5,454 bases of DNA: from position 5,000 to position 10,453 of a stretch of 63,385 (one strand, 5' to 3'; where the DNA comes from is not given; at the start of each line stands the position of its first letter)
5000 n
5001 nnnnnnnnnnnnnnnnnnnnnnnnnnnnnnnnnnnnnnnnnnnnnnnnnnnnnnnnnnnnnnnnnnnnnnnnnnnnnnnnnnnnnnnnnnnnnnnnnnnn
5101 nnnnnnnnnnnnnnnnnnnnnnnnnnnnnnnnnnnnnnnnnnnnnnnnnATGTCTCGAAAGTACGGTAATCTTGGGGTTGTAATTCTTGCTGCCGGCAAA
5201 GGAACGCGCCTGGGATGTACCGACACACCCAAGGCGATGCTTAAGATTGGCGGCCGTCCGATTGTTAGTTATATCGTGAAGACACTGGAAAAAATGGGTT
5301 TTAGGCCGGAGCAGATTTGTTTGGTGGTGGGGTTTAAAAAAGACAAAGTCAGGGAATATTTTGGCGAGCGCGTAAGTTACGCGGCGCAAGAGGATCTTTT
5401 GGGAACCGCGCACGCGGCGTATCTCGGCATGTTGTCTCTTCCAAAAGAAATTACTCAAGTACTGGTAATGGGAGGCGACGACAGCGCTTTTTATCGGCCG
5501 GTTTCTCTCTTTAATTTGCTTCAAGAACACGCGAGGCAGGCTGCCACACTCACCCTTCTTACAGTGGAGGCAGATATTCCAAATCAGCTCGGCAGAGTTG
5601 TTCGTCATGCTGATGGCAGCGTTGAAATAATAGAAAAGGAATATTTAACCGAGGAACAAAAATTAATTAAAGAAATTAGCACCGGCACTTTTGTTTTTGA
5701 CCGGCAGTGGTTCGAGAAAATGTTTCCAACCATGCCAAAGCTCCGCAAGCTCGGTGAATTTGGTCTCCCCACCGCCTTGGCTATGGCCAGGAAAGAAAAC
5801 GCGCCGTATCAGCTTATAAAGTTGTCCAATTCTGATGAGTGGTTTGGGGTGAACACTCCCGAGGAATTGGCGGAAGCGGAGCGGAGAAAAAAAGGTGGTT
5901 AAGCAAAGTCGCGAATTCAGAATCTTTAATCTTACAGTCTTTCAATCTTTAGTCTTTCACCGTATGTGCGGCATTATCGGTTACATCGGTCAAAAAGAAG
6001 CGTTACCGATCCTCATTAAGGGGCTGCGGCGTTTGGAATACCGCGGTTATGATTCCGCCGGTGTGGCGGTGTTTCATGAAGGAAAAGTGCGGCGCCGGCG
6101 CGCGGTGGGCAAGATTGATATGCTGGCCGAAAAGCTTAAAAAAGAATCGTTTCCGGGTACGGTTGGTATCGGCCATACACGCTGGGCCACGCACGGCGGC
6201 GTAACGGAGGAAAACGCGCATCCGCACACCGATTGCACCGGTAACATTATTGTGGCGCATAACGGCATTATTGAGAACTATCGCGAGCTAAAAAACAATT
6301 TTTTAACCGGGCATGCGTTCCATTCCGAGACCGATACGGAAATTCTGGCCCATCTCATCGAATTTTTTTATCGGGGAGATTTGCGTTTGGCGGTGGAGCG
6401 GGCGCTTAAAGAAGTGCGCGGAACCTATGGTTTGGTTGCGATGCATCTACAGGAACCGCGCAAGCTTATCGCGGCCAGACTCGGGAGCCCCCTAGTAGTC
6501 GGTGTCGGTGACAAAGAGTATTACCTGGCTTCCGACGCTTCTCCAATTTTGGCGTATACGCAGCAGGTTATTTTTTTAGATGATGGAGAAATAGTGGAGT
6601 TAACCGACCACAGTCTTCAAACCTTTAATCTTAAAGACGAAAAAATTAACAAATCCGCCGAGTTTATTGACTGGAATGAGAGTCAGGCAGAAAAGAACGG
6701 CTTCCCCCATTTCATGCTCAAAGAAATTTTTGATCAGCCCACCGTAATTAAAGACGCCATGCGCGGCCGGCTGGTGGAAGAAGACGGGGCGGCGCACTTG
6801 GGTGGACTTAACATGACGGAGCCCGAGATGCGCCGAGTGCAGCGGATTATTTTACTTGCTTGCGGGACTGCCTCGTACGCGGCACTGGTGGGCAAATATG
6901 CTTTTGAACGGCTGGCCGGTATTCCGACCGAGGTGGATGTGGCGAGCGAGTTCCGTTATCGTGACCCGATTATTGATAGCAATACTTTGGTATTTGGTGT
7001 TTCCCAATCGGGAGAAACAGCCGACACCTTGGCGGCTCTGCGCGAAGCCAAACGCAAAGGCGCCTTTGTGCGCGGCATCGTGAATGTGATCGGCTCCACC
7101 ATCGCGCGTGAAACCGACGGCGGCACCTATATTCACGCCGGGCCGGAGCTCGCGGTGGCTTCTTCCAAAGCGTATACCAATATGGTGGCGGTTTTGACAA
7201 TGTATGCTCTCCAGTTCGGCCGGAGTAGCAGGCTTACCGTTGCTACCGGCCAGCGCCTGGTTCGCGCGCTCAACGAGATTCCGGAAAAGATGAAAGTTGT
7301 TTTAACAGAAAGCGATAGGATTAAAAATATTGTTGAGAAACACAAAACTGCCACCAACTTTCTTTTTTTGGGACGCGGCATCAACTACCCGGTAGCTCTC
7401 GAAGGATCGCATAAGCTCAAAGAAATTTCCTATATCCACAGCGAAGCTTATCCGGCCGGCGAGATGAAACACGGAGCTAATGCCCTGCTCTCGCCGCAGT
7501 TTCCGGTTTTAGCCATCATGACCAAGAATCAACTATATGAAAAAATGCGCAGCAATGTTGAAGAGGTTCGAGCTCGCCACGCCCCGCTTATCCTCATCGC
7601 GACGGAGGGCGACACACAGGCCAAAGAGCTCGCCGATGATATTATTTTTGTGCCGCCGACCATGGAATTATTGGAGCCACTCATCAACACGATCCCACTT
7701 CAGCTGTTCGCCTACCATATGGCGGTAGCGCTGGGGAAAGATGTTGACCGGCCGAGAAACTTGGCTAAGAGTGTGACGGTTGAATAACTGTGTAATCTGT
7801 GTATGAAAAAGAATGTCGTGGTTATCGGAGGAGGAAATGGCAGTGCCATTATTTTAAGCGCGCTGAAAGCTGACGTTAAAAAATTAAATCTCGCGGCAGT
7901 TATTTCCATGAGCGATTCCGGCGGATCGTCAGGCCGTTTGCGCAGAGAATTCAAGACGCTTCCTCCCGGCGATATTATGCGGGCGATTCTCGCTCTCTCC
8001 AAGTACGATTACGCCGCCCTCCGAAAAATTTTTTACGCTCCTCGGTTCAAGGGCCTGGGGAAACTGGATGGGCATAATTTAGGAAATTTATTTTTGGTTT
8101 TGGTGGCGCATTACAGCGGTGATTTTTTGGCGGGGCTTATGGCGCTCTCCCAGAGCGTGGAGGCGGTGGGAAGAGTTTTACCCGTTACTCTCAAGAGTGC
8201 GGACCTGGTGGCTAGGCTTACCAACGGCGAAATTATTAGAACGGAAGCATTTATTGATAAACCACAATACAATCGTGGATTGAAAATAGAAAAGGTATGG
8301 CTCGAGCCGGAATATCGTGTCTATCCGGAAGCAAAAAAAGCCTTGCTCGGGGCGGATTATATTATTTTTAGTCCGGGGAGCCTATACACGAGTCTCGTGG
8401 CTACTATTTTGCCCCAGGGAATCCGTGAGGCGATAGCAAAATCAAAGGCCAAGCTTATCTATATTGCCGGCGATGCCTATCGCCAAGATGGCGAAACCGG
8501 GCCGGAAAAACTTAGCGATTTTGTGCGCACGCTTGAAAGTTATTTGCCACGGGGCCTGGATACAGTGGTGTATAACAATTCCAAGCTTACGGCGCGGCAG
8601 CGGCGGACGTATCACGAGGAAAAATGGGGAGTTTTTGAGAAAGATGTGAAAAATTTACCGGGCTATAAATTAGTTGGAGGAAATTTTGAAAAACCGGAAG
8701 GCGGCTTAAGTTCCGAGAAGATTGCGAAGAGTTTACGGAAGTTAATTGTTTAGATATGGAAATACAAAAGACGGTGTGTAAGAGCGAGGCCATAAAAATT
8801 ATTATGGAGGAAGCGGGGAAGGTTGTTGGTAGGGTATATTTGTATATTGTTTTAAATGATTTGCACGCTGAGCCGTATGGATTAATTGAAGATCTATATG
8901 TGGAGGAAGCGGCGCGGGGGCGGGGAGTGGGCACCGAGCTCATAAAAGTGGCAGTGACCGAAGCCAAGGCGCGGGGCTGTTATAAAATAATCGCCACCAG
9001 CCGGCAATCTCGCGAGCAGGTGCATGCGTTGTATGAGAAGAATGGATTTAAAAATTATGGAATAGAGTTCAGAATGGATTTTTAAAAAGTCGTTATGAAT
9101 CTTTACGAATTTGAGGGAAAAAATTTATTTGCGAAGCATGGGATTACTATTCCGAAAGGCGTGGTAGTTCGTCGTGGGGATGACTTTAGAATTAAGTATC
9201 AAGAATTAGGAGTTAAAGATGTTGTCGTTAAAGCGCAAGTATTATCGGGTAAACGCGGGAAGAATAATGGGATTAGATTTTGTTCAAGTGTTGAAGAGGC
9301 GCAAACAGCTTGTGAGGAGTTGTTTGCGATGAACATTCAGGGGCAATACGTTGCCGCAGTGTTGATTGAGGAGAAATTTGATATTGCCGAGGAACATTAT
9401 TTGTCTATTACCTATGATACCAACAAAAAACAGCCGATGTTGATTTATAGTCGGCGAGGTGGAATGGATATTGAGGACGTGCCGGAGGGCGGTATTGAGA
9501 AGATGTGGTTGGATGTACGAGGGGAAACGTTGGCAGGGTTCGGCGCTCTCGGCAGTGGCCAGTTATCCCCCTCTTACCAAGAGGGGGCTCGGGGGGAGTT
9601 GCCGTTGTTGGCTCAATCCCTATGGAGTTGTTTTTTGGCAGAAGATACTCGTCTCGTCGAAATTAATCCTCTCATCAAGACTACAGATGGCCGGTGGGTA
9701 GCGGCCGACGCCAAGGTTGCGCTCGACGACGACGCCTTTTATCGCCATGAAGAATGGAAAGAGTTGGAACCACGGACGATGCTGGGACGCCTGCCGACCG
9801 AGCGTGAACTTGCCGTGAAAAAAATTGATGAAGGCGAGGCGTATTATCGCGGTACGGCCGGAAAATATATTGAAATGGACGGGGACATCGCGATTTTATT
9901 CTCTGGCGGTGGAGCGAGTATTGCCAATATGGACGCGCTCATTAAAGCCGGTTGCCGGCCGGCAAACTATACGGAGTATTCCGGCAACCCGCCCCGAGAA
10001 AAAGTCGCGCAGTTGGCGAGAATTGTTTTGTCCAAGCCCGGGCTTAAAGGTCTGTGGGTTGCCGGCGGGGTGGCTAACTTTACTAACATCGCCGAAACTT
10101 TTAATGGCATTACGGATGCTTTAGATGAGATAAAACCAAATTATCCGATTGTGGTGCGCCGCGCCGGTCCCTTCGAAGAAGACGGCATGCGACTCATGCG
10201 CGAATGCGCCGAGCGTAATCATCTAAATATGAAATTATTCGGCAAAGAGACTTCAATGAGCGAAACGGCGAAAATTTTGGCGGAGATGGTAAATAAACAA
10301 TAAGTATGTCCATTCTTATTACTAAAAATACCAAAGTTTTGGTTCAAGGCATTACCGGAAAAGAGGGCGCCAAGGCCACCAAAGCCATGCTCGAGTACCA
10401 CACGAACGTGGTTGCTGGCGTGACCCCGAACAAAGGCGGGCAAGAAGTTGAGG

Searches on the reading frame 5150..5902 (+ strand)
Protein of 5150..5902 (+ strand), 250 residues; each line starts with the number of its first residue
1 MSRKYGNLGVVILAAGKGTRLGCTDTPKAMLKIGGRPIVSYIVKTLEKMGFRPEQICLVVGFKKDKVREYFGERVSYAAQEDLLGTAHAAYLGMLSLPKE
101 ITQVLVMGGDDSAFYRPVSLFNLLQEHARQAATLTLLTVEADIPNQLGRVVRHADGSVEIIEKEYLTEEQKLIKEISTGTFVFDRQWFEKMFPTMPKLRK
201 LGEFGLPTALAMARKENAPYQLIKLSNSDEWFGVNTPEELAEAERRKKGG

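Call 27: search_protein_families(library=pfam, proteins=[window:5150-5902:+], max_evalue=0.00001)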
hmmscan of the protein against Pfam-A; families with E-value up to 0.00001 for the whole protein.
window:5150-5902:+ (250 aa): 2 families
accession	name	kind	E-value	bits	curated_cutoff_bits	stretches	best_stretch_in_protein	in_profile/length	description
PF00483.29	NTP_transferase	-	1.7e-16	61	21.2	1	11-245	3-240/245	Nucleotidyl transferase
PF12804.13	NTP_transf_3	-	2.9e-12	47.5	27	1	10-134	1-118/160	MobA-like NTP transferase domain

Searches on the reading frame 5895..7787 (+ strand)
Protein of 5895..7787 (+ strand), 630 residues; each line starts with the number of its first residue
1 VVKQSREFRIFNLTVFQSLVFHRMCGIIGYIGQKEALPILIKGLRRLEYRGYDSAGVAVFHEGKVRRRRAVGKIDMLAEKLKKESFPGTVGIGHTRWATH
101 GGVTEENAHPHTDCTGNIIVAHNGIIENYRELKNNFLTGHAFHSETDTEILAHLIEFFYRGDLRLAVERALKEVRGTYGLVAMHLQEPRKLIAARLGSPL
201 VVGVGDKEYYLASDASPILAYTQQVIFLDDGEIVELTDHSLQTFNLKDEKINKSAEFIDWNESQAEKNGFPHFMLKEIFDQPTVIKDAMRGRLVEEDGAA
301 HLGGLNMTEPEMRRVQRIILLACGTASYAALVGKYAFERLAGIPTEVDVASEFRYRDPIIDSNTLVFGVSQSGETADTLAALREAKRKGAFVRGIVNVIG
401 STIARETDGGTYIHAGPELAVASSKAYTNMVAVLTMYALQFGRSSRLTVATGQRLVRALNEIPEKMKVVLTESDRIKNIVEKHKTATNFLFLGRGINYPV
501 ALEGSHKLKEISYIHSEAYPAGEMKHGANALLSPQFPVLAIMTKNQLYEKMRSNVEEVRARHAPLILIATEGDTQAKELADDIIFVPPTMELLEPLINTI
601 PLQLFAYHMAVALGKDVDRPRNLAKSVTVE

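Call 27: search_protein_families(library=pfam, proteins=[window:5895-7787:+], max_evalue=0.00001)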
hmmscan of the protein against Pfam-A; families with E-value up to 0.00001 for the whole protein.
window:5895-7787:+ (630 aa): 3 families
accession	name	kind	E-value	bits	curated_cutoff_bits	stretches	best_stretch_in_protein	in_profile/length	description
PF01380.27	SIS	-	1.5e-50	170.8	25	2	312-438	2-129/131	SIS domain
PF13522.11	GATase_6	-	2.3e-18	66.9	27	1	86-214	8-130/130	Glutamine amidotransferase domain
PF13537.11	GATase_7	-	3.3e-12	46.9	25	1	104-219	9-122/123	Glutamine amidotransferase domain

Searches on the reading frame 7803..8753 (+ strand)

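Call 27: search_protein_families(library=pfam, proteins=[window:7803-8753:+], max_evalue=0.00001)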
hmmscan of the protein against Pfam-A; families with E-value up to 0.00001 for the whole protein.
window:7803-8753:+ (316 aa): 1 family
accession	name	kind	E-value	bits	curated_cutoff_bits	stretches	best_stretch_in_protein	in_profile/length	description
PF01933.23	CofD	-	6.2e-61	206.6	30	1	5-285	1-277/290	2-phospho-L-lactate transferase CofD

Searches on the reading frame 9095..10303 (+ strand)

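Call 27: search_protein_families(library=pfam, proteins=[window:9095-10303:+], max_evalue=0.00001)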
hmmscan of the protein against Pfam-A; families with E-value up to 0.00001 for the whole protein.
window:9095-10303:+ (402 aa): 4 families
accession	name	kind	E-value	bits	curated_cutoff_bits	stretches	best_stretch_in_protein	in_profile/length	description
PF08442.15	ATP-grasp_2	-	2.6e-41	141.9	29.5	1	2-194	1-201/202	ATP-grasp domain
PF16114.10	Citrate_bind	-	1.1e-30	106.9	26.8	1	254-392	19-171/177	ATP citrate lyase citrate-binding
PF24948.1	Citrate_synth_N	-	6.5e-12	45.8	83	1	5-220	7-231/232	ATP-citrate synthase ATP-grasp domain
PF01071.24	GARS_A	-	4.2e-06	27.2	27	1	9-106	7-100/194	Phosphoribosylglycinamide synthetase, ATP-grasp (A) domain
